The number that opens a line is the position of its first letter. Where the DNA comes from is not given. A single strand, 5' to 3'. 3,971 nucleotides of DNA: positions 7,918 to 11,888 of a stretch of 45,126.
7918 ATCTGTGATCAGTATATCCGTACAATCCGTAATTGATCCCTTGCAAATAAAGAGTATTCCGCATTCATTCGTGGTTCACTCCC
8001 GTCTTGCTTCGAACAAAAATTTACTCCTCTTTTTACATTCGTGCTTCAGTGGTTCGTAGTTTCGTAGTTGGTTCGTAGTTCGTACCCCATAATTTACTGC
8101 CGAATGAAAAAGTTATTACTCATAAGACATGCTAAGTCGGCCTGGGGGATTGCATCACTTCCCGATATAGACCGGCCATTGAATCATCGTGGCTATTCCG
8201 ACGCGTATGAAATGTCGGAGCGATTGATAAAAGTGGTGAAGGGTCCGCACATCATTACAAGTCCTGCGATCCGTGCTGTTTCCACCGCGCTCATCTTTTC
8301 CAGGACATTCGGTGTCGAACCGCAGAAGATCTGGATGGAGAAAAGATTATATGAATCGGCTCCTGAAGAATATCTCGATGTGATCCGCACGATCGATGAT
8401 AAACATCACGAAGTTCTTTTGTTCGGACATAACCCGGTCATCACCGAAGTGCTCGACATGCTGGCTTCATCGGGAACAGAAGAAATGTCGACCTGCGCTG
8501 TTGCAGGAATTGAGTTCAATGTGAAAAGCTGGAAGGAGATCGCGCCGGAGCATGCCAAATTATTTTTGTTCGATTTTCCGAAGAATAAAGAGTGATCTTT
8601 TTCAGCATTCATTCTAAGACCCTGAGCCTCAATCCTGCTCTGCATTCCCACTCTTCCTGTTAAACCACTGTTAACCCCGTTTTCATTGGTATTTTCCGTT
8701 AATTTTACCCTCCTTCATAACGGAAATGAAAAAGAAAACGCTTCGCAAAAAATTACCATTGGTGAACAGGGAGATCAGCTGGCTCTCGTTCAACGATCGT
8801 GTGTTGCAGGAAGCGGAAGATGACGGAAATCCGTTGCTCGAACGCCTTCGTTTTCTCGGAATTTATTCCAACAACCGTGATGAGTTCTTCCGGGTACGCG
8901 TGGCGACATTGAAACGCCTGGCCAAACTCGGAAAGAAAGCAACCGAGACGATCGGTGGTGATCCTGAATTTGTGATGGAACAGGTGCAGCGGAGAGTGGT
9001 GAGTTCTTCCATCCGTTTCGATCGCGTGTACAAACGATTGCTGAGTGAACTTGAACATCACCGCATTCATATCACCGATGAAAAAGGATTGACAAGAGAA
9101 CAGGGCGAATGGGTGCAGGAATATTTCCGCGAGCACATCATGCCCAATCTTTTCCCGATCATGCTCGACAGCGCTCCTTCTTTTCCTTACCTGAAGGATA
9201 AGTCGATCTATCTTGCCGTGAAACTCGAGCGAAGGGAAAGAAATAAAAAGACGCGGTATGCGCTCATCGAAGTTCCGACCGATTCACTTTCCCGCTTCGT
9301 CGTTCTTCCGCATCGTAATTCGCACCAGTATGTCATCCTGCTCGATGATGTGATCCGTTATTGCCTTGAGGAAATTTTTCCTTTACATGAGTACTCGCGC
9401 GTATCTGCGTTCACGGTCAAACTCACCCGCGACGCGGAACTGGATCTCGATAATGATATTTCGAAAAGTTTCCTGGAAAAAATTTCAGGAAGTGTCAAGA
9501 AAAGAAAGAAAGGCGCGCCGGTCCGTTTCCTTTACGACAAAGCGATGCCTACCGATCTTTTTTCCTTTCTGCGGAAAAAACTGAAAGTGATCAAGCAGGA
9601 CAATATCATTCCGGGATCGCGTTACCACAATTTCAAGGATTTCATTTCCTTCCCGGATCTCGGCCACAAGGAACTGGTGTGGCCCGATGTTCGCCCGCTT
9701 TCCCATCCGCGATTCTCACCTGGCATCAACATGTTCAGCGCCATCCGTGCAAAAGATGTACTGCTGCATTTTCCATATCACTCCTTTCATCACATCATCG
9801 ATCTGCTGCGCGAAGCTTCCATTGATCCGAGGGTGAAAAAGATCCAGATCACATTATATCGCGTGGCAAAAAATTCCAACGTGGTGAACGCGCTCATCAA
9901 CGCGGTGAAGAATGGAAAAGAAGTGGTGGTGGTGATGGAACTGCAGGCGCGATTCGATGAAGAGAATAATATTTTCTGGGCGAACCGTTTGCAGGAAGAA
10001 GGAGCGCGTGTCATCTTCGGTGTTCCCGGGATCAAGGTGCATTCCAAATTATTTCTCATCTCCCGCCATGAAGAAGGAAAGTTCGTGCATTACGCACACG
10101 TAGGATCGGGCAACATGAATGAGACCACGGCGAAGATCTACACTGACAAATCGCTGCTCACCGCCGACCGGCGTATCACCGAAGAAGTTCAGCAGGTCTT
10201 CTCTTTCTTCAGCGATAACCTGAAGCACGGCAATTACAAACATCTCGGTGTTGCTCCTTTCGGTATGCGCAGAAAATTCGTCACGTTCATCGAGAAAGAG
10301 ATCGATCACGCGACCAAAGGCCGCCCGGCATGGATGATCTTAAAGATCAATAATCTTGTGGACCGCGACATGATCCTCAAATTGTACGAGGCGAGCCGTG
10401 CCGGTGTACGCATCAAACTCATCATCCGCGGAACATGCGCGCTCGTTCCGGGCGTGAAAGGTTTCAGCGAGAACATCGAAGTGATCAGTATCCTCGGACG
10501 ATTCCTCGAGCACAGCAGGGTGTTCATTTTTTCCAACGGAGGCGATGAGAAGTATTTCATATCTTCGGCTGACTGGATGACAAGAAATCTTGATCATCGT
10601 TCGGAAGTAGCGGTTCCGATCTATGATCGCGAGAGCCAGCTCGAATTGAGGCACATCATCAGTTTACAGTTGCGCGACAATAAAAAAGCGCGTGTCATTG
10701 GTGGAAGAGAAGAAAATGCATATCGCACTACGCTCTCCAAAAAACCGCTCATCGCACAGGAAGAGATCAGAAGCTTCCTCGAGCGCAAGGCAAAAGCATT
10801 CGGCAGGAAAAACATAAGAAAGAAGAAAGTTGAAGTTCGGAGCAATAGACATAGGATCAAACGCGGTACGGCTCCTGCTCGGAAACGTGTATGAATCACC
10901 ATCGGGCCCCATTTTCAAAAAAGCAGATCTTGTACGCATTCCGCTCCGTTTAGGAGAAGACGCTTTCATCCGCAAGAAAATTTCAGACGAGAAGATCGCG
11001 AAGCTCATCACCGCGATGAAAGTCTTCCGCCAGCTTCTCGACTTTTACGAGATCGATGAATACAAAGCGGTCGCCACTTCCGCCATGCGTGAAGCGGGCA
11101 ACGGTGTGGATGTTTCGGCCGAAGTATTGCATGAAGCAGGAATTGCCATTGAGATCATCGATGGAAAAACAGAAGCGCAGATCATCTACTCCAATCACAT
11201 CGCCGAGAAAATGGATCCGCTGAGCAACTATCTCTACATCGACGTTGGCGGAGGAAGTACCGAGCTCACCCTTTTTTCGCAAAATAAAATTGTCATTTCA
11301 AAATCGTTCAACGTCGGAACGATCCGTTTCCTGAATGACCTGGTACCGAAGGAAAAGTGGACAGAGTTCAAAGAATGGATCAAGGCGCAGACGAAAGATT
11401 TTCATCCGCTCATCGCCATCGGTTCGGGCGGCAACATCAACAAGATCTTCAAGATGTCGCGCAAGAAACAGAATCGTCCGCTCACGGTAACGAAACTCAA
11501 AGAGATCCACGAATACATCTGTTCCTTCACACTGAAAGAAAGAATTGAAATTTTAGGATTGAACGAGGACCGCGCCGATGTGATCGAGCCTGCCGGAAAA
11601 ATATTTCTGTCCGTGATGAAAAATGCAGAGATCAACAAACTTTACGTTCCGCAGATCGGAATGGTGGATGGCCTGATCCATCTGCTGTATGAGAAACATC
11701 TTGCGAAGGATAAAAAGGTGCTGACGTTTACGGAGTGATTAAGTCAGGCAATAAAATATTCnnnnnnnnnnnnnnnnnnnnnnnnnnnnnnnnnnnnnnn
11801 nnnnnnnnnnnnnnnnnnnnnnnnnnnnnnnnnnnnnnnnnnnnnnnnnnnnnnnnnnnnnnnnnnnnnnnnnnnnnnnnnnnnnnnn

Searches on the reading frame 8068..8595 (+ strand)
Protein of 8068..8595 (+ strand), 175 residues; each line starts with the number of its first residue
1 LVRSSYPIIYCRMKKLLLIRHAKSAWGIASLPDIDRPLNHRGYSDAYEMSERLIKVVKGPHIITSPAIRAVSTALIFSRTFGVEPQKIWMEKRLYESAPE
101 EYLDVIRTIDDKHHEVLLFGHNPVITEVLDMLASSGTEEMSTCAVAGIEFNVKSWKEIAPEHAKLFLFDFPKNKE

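Call 17: search_protein_families(library=pfam, proteins=[window:8068-8595:+], max_evalue=0.001)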
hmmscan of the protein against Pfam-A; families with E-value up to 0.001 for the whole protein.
window:8068-8595:+ (175 aa): 1 family
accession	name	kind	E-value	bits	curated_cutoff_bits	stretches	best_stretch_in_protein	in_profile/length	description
PF00300.27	His_Phos_1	-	5.9e-11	42.8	21.7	1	16-94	1-77/194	Histidine phosphatase superfamily (branch 1)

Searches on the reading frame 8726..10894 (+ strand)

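Call 17: search_protein_families(library=pfam, proteins=[window:8726-10894:+], max_evalue=0.001)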
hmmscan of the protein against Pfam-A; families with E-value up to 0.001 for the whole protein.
window:8726-10894:+ (722 aa): 5 families
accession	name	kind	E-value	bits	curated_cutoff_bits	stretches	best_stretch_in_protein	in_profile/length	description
PF17941.7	PP_kinase_C_1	-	2.1e-70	236.1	25.7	1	335-498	1-164/167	Polyphosphate kinase C-terminal domain 1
PF13090.12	PP_kinase_C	-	6.6e-67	224.7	25.8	1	507-678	1-172/172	Polyphosphate kinase C-terminal domain 2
PF02503.22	PP_kinase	-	7.4e-56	189.2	31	1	125-309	1-183/183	Polyphosphate kinase middle domain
PF13089.11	PP_kinase_N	-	6.7e-32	110.4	23.8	1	13-116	2-106/107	Polyphosphate kinase N-terminal domain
PF13091.12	PLDc_2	-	9.2e-15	55.1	27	2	358-493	2-129/132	PLD-like domain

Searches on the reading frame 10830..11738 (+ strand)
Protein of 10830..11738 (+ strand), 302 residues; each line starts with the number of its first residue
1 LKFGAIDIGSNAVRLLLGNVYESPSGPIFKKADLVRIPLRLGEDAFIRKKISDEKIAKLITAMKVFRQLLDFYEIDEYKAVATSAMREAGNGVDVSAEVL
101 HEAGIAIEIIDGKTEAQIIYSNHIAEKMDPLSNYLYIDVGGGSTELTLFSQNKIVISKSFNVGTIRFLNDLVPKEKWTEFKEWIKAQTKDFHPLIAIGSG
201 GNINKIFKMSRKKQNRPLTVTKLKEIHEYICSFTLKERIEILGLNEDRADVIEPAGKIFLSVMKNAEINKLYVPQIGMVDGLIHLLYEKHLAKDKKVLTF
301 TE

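Call 17: search_protein_families(library=pfam, proteins=[window:10830-11738:+], max_evalue=0.001)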
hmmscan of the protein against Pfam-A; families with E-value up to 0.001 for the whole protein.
window:10830-11738:+ (302 aa): 1 family
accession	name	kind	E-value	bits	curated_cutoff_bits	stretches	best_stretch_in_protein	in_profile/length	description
PF02541.22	Ppx-GppA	-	2.4e-38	132.7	27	1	39-284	20-279/285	Ppx/GppA phosphatase family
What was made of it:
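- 10830..11738 (+): Left flank: ppx (Ppx/GppA phosphatase), native GC. Pfam PF02541, E 2.4e-38 (call 17).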

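Call 18: find_related_loci(query=window:10830-11738:+, collection=genome_contigs, flank=6000)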
Query window:10830-11738:+ (302 aa) in genome_contigs; peptide patterns used: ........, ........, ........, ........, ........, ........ (x = any residue, [..] = any of these).
599 stretches matched a pattern (row limit reached: there are more); 500 encode a relative of the query (tblastn E <= 1e-3); the best 80 are kept; 80 distinct loci.
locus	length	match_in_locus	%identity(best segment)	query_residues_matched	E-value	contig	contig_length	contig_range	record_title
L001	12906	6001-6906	76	1-302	1e-157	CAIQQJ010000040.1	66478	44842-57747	MAG: uncultured Flavobacteriales bacterium isolate Kiruna3_bin-3741 genome assembly, contig: bin-3741:040/181, whole gen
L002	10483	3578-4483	76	1-302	3e-156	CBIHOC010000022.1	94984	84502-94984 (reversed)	MAG TPA_asm: uncultured Chryseobacterium sp. isolate SRR18156182_binner12_Refined_23 genome assembly, contig: ERZ2733683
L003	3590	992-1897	74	1-302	4e-161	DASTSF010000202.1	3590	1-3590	MAG TPA_asm: Bacteroidia bacterium isolate SMAG_U2273 k141_1770673, whole genome shotgun sequence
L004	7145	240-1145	74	1-302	1e-151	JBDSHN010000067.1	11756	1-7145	MAG: Bacteroidia bacterium isolate cluster1_bin.277 k127_6129341, whole genome shotgun sequence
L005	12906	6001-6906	74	1-302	2e-151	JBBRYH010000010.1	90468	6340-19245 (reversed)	MAG: Bacteroidia bacterium isolate La5_metabat2.035 La5_metabat2.035_K_1155373_L_90468_cov_17.7601, whole genome shotgun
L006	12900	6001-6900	72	3-302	7e-150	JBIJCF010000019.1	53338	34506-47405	MAG: Bacteroidia bacterium isolate ME2006-08-18D11_3300042945_group2_bin212 Rohwer_bin431_scaffold_260_c1, whole genome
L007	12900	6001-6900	71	3-302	2e-148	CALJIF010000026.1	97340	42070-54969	MAG TPA_asm: uncultured Flavobacteriales bacterium isolate SRR5576002_bin.138_CONCOCT_v1.1_MAG genome assembly, contig:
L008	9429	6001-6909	69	1-302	5e-143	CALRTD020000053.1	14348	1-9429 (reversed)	MAG: Synechococcus sp. UW140 isolate JJ-JE56-12-3-mx-bin559 genome assembly, contig: JJ-RDS211-73-C305, whole genome sho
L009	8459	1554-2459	70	1-302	1e-142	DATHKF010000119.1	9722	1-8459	MAG TPA_asm: Bacteroidia bacterium isolate SMAG_U12573 k141_217710, whole genome shotgun sequence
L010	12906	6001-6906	70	1-302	4e-142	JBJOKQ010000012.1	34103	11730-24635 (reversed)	MAG: Bacteroidota bacterium isolate sycamorecreek_2019_sw_WHONDRS-S19S_0028_A_bin.11 scaffold_0000198, whole genome shot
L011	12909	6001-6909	69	1-302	2e-141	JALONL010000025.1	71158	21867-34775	MAG: Bacteroidia bacterium isolate Prado076 scaffold_227, whole genome shotgun sequence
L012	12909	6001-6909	69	1-302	1e-141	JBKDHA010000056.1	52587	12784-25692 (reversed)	MAG: Bacteroidota bacterium isolate samp_2115_semibin_49 samp_2115_521442, whole genome shotgun sequence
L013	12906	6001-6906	70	1-302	3e-141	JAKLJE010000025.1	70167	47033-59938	MAG: Bacteroidia bacterium isolate MAG.246 MAG.246-NODE_25_length_70167_cov_6.524469, whole genome shotgun sequence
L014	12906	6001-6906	68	1-302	1e-139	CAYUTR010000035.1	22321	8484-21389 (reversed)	MAG TPA_asm: uncultured Chryseobacterium sp. isolate SRP136066_co1_95 genome assembly, contig: NODE_2112_length_22321_co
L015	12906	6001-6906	69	1-302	3e-139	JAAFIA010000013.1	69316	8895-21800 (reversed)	MAG: Bacteroidetes bacterium isolate bin17.concoct.ball.095 WN_Bacteroidetes_4_scaffold_13, whole genome shotgun sequenc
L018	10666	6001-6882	68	1-293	7e-134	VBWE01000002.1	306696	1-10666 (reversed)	MAG: Bacteroidetes bacterium isolate X1_MaxBin.021 scaffold_14, whole genome shotgun sequence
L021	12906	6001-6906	70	1-302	1e-143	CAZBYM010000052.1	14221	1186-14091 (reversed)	MAG TPA_asm: uncultured Chryseobacterium sp. isolate binchicken_co248_158 genome assembly, contig: NODE_5150_length_1422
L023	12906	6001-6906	72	1-302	1e-149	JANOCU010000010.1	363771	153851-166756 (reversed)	MAG: Bacteroidota bacterium isolate VAR_17_metabat_285 VAR_17_k141_3158754, whole genome shotgun sequence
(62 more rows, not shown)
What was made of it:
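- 10830..11738 (+): 54-76% identical in 80 Bacteroidota genomes (call 18).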

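Call 23: search_protein_families(library=pfam, proteins=[L011:6990-8192:+, L012:7019-8209:+, L005:7042-9147:+, L005:9196-9858:+, L014:7316-8299:+, L021:6929-7894:+, L018:7077-7625:+, L018:7770-8474:+, L009:2480-3481:+], max_evalue=0.001)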
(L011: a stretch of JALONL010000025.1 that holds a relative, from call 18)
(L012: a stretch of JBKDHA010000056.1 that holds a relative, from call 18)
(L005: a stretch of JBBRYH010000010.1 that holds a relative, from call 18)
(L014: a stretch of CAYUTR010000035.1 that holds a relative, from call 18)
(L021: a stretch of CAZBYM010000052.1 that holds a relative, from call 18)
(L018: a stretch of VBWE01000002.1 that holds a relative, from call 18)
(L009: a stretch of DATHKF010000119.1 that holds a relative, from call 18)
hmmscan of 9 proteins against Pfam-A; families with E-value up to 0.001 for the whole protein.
L011:6990-8192:+ (400 aa): 5 families
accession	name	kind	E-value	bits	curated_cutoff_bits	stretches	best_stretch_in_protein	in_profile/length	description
PF13191.12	AAA_16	-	5.1e-11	43.8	32.6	1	23-177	2-143/167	AAA ATPase domain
PF10923.14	BrxC_BrxD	-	1.5e-07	31.1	22.2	1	22-82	26-85/414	BREX system ATP-binding protein BrxC/D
PF20703.3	nSTAND1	-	2.4e-06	27.9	27.1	1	20-263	13-215/379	Novel STAND NTPase 1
PF13401.12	AAA_22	-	1.6e-05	25.7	27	1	44-126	4-84/130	AAA domain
PF14532.12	Sigma54_activ_2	-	0.00068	20.3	25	0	25-96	2-69/138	Sigma-54 interaction domain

L012:7019-8209:+ (396 aa): 3 families
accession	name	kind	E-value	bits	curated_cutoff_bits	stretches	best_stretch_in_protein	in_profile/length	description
PF13191.12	AAA_16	-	5.2e-09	37.3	32.6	1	21-172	2-142/167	AAA ATPase domain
PF10923.14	BrxC_BrxD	-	4.3e-06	26.3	22.2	1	20-70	26-76/414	BREX system ATP-binding protein BrxC/D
PF20703.3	nSTAND1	-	7.5e-05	23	27.1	1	18-272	13-226/379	Novel STAND NTPase 1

L005:7042-9147:+ (701 aa): 8 families
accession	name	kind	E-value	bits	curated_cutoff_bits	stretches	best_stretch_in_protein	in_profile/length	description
PF13424.12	TPR_12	-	1.5e-19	70.4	30.1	2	166-233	5-74/77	Tetratricopeptide repeat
PF07730.19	HisKA_3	-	6.8e-11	43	24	1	502-567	1-65/68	Histidine kinase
PF07719.23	TPR_2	-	3.6e-09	36.5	27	0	169-195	6-32/34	Tetratricopeptide repeat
PF13374.12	TPR_10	-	1.3e-08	35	27.5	0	168-192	6-30/42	Tetratricopeptide repeat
PF00515.34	TPR_1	-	2.2e-08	34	27.8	0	341-360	7-26/34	Tetratricopeptide repeat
PF02518.31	HATPase_c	-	3.6e-06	27.8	26.4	1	613-698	4-105/111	Histidine kinase-, DNA gyrase B-, and HSP90-like ATPase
PF13176.12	TPR_7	-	0.00011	22.5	27.9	0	341-364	5-28/36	Tetratricopeptide repeat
PF10602.15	RPN7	-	0.00031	20.9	29.6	0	30-140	17-129/174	26S proteasome subunit RPN7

L005:9196-9858:+ (220 aa): 6 families
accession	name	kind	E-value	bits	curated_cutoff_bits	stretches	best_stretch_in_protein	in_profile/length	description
PF00072.30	Response_reg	-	3.4e-20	72.7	30.2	1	5-120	1-110/111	Response regulator receiver domain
PF00196.25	GerE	-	4.7e-20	71.4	23.5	1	159-214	2-57/57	Bacterial regulatory proteins, luxR family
PF08281.18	Sigma70_r4_2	-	4.1e-06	26.8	25.7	1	159-202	10-54/54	Sigma-70, region 4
PF13384.12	HTH_23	-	0.00072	19.7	24.6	0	167-196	10-39/50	Homeodomain-like domain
PF04545.22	Sigma70_r4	-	0.00072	19.5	24.1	0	159-202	4-48/50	Sigma-70, region 4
PF13556.12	HTH_30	-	0.00088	19.5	27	0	172-207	10-45/59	PucR C-terminal helix-turn-helix domain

L014:7316-8299:+ (327 aa): 0 families

L021:6929-7894:+ (321 aa): 1 family
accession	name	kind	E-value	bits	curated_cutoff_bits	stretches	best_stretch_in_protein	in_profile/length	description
PF05593.20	RHS_repeat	-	2.7e-06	28.1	22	0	149-161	19-31/38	RHS Repeat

L018:7077-7625:+ (182 aa): 0 families

L018:7770-8474:+ (234 aa): 1 family
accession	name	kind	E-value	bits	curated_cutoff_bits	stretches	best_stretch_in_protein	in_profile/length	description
PF18962.6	Por_Secre_tail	-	2.7e-14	53.6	27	1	154-229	1-74/75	Secretion system C-terminal sorting domain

L009:2480-3481:+ (333 aa): 0 families

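Call 24: search_protein_families(library=padloc, proteins=[L011:6990-8192:+, L012:7019-8209:+], max_evalue=0.01)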
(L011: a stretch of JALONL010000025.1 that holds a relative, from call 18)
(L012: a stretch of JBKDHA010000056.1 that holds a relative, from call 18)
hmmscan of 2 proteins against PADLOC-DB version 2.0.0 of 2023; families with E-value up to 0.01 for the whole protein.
L011:6990-8192:+ (400 aa): 4 families
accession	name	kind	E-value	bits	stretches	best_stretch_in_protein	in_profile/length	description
PDLC03959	SngB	-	0.00064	16.9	1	24-86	33-94/439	-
PDLC02494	BrxD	-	0.00083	16.6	0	22-69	29-73/440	BrxD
PDLC02780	SspC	-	0.0017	14.4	1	32-65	39-72/1045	SspC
PDLC02914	ATPase-Toprim_I-B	-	0.0051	14.1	0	28-71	8-51/443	-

L012:7019-8209:+ (396 aa): 3 families
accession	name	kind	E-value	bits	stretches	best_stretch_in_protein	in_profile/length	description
PDLC02778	SspC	-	5.8e-05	19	1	40-171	40-173/1053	SspC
PDLC03959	SngB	-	0.0023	15.1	1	22-86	33-96/439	-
PDLC02780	SspC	-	0.0029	13.6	1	29-62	38-71/1045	SspC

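Call 73: search_protein_families(library=pfam, proteins=[L023:6915-7442:+, L023:7485-7967:+, L023:8659-9663:+, L023:9656-11878:+, L023:11926-12588:+, L015:6953-8149:+, L015:8203-9411:+, L015:9128-10030:+, L015:10069-12078:-], max_evalue=0.0001)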
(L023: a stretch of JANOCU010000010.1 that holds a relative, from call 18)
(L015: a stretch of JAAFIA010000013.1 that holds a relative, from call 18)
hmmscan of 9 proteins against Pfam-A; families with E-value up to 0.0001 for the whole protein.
L023:6915-7442:+ (175 aa): 0 families

L023:7485-7967:+ (160 aa): 0 families

L023:8659-9663:+ (334 aa): 1 family
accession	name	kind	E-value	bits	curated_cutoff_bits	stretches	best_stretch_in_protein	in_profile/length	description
PF07804.18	HipA_C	-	5.1e-39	134.6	30.5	1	60-297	1-205/213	HipA-like C-terminal domain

L023:9656-11878:+ (740 aa): 7 families
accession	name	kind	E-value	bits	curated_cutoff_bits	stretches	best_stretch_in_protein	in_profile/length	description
PF13424.12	TPR_12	-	2.3e-20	73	30.1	2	208-274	8-76/77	Tetratricopeptide repeat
PF07730.19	HisKA_3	-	1.3e-10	42.1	24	1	541-606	1-65/68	Histidine kinase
PF13374.12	TPR_10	-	3.6e-09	36.8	27.5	0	207-235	6-34/42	Tetratricopeptide repeat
PF02518.31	HATPase_c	-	1e-08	36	26.4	1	652-737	4-105/111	Histidine kinase-, DNA gyrase B-, and HSP90-like ATPase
PF13176.12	TPR_7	-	1.6e-08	34.4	27.9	0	377-409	2-34/36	Tetratricopeptide repeat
PF07719.23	TPR_2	-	4.7e-08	33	27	0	207-225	5-23/34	Tetratricopeptide repeat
PF00515.34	TPR_1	-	1.3e-06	28.4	27.8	0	207-225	5-23/34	Tetratricopeptide repeat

L023:11926-12588:+ (220 aa): 3 families
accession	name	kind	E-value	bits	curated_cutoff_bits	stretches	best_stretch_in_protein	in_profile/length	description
PF00196.25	GerE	-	1.9e-20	72.6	23.5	1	158-214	1-57/57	Bacterial regulatory proteins, luxR family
PF00072.30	Response_reg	-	9.2e-20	71.3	30.2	1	5-120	1-110/111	Response regulator receiver domain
PF08281.18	Sigma70_r4_2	-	1.4e-05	25.1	25.7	1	160-202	11-54/54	Sigma-70, region 4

L015:6953-8149:+ (398 aa): 5 families
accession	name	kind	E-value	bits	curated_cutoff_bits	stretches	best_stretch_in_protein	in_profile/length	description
PF13191.12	AAA_16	-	3.5e-13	50.8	32.6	1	21-172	2-142/167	AAA ATPase domain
PF14532.12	Sigma54_activ_2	-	7.7e-08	33.1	25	1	22-76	1-54/138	Sigma-54 interaction domain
PF10923.14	BrxC_BrxD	-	1.1e-07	31.7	22.2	1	20-69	26-75/414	BREX system ATP-binding protein BrxC/D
PF01637.24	ATPase_2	-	4.9e-06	27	33.2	1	21-272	1-222/225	ATPase domain predominantly from Archaea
PF20703.3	nSTAND1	-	1e-05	25.8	27.1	1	19-273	14-227/379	Novel STAND NTPase 1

L015:8203-9411:+ (402 aa): 1 family
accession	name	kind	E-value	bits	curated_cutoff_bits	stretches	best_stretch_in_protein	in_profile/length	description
PF00162.24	PGK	-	4.2e-158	526.7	27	1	4-385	1-377/379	Phosphoglycerate kinase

L015:9128-10030:+ (300 aa): 0 families

L015:10069-12078:- (669 aa): 5 families
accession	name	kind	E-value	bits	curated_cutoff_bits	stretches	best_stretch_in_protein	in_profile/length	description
PF13292.11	DXP_synthase_N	-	1.2e-119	399.1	21.2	1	38-314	1-274/274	1-deoxy-D-xylulose-5-phosphate synthase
PF02779.29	Transket_pyr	-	2.5e-42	144.9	27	1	355-517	3-171/174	Transketolase, pyrimidine binding domain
PF02780.25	Transketolase_C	-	4.5e-29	101.3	25.9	1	533-654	1-124/124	Transketolase, C-terminal domain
PF00676.26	E1_dh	-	5.4e-06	26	22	1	153-208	106-161/300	Dehydrogenase E1 component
PF00456.26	Transketolase_N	-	9.9e-06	25.2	22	0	164-263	133-229/334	Transketolase, thiamine diphosphate binding domain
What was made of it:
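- The site after ppx holds STAND-like NTPases and a HipA toxin in relatives (calls 23, 73).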
